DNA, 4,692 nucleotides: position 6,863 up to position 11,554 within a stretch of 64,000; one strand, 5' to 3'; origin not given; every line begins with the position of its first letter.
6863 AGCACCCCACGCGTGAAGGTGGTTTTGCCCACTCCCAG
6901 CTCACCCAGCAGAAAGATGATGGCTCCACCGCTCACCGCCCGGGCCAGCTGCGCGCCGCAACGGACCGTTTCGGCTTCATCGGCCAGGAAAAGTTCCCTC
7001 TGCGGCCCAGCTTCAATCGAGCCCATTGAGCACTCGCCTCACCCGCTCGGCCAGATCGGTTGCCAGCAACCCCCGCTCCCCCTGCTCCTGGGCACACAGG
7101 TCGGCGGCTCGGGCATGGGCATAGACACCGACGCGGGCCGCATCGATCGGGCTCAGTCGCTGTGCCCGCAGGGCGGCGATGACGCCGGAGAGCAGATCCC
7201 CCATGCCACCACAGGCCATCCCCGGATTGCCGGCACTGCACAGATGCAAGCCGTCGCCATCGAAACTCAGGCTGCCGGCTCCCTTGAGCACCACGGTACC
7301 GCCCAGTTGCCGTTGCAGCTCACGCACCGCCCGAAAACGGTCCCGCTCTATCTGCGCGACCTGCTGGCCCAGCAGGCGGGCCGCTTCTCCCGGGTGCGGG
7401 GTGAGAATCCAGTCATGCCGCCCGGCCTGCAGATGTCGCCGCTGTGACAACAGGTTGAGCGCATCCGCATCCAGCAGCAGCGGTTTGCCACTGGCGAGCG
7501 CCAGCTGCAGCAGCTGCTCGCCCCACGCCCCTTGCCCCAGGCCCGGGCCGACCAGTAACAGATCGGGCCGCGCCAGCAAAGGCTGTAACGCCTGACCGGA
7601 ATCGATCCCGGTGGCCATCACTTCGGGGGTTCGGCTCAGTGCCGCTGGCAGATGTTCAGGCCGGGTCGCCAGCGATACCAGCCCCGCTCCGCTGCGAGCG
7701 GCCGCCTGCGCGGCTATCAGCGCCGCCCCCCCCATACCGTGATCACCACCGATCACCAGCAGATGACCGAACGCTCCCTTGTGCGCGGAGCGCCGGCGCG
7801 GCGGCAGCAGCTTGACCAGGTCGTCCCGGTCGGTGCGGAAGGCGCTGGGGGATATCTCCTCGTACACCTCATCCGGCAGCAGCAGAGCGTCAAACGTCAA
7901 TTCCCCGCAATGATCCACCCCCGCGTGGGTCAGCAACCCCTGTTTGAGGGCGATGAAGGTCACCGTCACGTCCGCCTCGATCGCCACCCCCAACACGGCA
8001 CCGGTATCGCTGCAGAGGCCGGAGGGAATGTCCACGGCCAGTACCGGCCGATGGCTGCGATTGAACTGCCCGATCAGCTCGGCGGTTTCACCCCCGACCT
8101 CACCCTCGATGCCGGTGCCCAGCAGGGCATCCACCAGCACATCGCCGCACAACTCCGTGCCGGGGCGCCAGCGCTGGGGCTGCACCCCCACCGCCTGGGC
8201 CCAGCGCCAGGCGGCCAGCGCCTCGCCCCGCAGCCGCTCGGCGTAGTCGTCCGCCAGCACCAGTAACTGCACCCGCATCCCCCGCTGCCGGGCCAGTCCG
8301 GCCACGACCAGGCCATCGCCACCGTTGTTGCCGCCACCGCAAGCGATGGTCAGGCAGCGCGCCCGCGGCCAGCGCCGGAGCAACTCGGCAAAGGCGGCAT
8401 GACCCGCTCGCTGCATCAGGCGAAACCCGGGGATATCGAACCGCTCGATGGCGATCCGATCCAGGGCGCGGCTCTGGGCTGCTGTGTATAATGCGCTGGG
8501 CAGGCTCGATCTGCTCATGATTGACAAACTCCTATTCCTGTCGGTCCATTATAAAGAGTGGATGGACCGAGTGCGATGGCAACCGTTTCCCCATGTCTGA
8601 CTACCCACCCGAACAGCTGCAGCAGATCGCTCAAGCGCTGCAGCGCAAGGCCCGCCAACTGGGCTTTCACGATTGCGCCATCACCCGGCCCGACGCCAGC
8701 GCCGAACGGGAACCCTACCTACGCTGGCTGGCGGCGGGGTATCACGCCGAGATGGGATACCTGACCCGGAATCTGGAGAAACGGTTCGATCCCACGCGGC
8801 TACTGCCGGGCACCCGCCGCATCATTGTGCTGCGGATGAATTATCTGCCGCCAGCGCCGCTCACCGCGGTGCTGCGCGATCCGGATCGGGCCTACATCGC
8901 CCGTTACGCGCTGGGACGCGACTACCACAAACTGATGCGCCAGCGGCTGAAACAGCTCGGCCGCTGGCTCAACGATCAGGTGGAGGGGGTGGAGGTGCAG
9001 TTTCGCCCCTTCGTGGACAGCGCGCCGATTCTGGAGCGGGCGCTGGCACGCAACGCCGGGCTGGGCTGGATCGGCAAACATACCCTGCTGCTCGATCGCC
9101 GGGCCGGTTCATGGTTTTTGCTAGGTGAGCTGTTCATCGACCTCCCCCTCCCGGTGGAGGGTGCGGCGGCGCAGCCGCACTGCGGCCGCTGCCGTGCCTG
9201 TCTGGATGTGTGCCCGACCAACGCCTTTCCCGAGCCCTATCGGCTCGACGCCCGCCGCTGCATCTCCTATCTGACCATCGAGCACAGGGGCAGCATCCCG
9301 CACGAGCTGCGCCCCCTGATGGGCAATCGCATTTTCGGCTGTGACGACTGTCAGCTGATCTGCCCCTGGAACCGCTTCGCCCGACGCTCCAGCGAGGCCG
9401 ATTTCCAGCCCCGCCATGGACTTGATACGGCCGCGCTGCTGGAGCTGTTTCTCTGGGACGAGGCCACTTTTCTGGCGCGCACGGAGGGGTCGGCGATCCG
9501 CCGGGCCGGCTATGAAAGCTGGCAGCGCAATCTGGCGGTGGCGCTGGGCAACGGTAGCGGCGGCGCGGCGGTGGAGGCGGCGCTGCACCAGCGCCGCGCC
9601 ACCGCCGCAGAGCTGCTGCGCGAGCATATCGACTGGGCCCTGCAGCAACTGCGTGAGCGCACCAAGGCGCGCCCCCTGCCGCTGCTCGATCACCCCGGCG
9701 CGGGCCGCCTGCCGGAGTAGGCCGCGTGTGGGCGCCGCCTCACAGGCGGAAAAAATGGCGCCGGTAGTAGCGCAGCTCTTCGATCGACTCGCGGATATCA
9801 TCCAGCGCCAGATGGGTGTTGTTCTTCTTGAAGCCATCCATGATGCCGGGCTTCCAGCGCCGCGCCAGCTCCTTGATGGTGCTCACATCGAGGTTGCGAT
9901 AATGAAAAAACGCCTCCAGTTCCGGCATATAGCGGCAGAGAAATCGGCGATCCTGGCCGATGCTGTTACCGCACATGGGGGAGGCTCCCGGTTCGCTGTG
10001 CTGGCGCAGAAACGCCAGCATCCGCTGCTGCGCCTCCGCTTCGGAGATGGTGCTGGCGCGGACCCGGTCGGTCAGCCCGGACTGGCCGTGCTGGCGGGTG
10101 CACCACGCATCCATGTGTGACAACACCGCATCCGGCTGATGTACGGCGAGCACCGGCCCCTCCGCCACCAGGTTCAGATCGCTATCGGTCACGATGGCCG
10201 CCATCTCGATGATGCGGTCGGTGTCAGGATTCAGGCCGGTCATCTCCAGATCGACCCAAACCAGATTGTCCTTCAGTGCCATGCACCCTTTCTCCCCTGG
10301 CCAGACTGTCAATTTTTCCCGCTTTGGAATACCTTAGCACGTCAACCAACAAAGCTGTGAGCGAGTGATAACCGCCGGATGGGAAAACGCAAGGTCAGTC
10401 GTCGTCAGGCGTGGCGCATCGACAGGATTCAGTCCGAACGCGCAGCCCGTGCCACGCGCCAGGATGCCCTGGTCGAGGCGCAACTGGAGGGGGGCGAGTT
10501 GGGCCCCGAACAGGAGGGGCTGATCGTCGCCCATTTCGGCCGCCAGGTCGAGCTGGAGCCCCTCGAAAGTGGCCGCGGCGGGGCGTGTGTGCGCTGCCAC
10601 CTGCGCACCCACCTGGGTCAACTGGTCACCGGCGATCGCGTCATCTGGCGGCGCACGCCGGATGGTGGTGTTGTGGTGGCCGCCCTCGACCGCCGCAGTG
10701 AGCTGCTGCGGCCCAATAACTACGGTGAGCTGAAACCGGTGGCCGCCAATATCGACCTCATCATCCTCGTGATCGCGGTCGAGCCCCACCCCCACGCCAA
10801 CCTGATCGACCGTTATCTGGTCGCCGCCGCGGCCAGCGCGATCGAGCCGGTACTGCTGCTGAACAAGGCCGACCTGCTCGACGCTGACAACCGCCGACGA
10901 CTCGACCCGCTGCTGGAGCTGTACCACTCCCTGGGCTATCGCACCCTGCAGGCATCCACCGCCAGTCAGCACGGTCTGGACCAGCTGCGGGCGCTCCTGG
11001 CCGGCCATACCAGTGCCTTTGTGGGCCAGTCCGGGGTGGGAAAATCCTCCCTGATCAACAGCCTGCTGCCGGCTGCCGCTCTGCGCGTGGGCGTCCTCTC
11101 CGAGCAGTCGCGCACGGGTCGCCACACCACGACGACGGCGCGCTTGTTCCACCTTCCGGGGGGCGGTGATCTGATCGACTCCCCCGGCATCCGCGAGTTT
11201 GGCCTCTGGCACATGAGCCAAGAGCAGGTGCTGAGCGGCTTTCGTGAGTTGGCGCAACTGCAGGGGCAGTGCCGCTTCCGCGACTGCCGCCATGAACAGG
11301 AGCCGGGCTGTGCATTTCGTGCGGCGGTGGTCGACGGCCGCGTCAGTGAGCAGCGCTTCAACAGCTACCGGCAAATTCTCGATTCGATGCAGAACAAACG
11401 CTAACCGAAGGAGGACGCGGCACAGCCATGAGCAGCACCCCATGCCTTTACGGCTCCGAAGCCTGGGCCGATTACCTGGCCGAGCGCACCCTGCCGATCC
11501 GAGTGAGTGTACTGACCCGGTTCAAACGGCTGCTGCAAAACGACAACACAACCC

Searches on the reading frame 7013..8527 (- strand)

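Call 11: search_protein_families(library=pfam, proteins=[window:7013-8527:-])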
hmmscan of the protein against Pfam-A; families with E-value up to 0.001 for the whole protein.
window:7013-8527:- (504 aa): 2 families
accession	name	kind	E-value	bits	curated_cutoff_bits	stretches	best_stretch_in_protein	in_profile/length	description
PF01256.23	Carb_kinase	-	9.6e-61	205.8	27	1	256-496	1-240/242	NAD(P)H-hydrate dehydratase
PF03853.21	YjeF_N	-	1.7e-44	152.2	24.9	1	36-197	3-169/169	YjeF-related protein N-terminus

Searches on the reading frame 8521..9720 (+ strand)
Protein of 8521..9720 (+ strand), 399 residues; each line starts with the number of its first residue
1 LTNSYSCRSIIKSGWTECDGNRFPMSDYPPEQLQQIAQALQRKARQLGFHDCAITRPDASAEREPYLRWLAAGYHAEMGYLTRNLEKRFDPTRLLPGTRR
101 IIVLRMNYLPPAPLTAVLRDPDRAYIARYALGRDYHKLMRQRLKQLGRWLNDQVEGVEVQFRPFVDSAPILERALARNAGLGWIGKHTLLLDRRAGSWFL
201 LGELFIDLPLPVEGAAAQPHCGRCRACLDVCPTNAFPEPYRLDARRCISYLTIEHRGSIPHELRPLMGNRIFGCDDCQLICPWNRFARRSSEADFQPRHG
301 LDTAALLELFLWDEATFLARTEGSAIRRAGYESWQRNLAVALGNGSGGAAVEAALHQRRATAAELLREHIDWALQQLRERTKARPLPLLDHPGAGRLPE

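Call 11: search_protein_families(library=pfam, proteins=[window:8521-9720:+])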
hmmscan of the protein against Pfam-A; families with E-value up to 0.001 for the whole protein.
window:8521-9720:+ (399 aa): 5 families
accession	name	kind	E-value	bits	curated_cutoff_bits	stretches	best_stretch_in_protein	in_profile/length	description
PF08331.15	QueG_DUF1730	-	5e-26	90.9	25.1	1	88-167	1-77/77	Epoxyqueuosine reductase QueG, DUF1730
PF13484.11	Fer4_16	-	3.9e-24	85.7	30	1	220-284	1-66/66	4Fe-4S double cluster binding domain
PF12838.12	Fer4_7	-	0.00018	22.4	27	0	220-284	1-51/52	4Fe-4S dicluster domain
PF13237.11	Fer4_10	-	0.0004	20.7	25.5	0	220-233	8-21/53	4Fe-4S dicluster domain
PF13187.11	Fer4_9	-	0.00053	20.4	27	0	220-235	36-51/52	4Fe-4S dicluster domain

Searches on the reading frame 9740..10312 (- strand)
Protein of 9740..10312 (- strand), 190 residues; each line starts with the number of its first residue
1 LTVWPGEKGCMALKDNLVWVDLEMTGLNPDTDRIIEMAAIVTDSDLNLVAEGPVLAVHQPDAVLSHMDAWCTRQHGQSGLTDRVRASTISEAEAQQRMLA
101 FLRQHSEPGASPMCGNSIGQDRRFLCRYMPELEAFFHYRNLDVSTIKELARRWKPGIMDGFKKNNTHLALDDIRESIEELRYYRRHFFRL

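Call 11: search_protein_families(library=pfam, proteins=[window:9740-10312:-])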
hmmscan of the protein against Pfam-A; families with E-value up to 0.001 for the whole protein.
window:9740-10312:- (190 aa): 2 families
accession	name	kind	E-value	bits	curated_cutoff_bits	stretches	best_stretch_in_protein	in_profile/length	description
PF00929.31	RNase_T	-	9.4e-37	127.5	24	1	18-180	1-164/164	Exonuclease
PF16473.11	Rv2179c-like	-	2.2e-05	24.7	27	1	84-177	73-170/177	3'-5' exoribonuclease Rv2179c-like domain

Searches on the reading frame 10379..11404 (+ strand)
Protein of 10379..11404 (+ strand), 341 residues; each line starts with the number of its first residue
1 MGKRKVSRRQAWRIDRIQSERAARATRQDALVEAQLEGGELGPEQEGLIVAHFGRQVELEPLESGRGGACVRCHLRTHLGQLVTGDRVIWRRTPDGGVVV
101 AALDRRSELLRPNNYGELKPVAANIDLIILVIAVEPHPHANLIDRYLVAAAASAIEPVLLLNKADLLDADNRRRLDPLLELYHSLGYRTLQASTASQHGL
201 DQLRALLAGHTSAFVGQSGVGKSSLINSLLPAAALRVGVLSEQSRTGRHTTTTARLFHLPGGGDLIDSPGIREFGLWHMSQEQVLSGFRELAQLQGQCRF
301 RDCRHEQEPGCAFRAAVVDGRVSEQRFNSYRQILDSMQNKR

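Call 11: search_protein_families(library=pfam, proteins=[window:10379-11404:+])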
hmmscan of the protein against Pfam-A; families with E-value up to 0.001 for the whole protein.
window:10379-11404:+ (341 aa): 3 families
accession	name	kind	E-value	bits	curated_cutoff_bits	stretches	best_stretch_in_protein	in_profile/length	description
PF03193.22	RsgA_GTPase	-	1.9e-55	187.8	30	1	103-277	2-174/174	RsgA GTPase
PF01926.29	MMR_HSR1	-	1.7e-06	28.6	21.9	1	213-276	3-57/113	50S ribosome-binding GTPase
PF13191.12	AAA_16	-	0.00094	20.2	32.6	0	215-243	30-59/167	AAA ATPase domain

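Call 49: list_cluster_members(proteins=[window:10379-11404:+, window:28422-29936:-, window:20953-21783:+, window:18663-20234:-, window:16874-18313:-, window:20234-20815:-])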
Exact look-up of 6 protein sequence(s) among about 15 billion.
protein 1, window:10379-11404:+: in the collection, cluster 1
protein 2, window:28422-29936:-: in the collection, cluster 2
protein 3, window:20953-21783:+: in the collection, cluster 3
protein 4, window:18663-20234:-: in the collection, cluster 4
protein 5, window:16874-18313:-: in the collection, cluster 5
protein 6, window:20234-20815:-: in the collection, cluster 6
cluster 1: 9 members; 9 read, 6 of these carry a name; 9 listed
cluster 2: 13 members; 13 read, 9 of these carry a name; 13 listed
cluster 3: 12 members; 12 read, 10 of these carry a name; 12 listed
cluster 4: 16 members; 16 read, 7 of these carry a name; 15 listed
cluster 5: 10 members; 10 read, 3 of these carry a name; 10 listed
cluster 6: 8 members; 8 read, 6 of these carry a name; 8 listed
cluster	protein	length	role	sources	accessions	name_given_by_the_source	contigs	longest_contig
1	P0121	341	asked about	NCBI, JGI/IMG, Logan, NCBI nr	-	-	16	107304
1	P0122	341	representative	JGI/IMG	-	ribosome biogenesis GTPase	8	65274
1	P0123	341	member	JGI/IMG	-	ribosome biogenesis GTPase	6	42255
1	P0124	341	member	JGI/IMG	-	ribosome biogenesis GTPase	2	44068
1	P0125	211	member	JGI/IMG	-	ribosome biogenesis GTPase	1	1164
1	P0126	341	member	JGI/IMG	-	ribosome biogenesis GTPase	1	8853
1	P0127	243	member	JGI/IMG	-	-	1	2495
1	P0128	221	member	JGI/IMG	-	ribosome biogenesis GTPase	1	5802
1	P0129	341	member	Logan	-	-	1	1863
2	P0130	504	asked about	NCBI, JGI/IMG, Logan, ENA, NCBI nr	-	-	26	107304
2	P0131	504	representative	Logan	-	-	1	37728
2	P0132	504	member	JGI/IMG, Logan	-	lysyl-tRNA synthetase class 2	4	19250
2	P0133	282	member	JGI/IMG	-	lysyl-tRNA synthetase class 2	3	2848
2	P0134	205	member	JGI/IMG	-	lysyl-tRNA synthetase class 2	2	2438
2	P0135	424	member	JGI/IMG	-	lysyl-tRNA synthetase class 2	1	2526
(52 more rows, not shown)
